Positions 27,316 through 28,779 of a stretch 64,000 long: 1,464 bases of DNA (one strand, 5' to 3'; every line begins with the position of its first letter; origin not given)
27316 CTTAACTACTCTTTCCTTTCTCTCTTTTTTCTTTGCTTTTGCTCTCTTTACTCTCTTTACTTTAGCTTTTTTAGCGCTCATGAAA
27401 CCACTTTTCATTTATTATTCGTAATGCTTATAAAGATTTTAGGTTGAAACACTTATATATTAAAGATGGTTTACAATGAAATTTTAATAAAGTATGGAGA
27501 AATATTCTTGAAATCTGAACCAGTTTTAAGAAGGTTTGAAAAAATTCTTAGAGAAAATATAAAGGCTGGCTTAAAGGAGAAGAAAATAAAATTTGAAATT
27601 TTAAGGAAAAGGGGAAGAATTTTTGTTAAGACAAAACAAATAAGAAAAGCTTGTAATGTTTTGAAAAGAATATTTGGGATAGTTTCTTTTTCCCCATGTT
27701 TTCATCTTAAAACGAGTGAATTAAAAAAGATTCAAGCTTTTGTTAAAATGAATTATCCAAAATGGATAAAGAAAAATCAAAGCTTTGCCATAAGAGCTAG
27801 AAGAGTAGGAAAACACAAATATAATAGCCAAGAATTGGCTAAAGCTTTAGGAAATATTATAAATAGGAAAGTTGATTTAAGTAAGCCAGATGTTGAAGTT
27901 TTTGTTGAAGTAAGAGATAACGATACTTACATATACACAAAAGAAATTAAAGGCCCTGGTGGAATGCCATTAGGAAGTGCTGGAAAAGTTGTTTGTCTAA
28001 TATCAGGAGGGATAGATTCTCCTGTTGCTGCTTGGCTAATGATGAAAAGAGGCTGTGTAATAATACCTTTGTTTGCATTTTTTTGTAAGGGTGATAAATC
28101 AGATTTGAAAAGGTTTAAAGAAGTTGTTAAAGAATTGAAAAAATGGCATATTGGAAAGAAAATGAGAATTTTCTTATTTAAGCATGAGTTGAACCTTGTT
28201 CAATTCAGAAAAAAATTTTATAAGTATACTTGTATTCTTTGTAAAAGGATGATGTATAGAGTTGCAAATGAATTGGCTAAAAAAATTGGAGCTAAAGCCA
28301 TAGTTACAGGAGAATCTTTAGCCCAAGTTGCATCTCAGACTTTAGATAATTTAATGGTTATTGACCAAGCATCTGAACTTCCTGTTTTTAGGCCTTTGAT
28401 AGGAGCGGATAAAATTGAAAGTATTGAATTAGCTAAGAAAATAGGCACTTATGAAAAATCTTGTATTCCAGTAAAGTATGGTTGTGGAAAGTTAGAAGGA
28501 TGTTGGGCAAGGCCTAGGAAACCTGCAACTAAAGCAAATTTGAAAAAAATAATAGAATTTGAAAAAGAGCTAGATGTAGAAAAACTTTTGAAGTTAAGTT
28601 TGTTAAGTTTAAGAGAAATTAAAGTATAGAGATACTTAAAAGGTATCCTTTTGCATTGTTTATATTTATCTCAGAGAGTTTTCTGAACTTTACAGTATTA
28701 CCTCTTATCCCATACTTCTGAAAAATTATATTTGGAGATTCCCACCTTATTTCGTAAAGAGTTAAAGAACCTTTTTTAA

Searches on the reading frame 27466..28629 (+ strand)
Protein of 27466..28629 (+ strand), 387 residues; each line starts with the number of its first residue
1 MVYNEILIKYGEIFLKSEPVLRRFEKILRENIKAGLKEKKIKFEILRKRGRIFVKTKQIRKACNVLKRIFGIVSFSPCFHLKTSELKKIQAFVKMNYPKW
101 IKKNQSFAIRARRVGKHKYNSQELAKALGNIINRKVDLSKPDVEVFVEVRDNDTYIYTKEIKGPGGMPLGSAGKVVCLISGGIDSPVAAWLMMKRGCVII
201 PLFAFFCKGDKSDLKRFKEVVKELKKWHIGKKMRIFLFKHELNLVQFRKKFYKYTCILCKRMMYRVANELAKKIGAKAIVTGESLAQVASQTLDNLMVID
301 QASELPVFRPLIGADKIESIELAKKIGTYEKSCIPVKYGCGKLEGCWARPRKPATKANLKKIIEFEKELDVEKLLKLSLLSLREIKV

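Call 13: search_protein_families(library=pfam, proteins=[window:27466-28629:+])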
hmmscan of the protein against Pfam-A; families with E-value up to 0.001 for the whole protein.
window:27466-28629:+ (387 aa): 4 families
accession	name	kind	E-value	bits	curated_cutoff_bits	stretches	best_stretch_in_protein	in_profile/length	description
PF02568.20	ThiI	-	3.8e-57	193.5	20.5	1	170-370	1-196/197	Thiamine biosynthesis protein (ThiI)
PF22025.1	ThiI_fer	-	2.5e-16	60.3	25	1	6-76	2-72/72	ThiI ferredoxin-like domain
PF02926.22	THUMP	-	2.1e-14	54.1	20.6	1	91-158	10-83/84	THUMP domain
PF06508.19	QueC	-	3e-08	33.9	22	1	174-350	1-203/210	Queuosine biosynthesis protein QueC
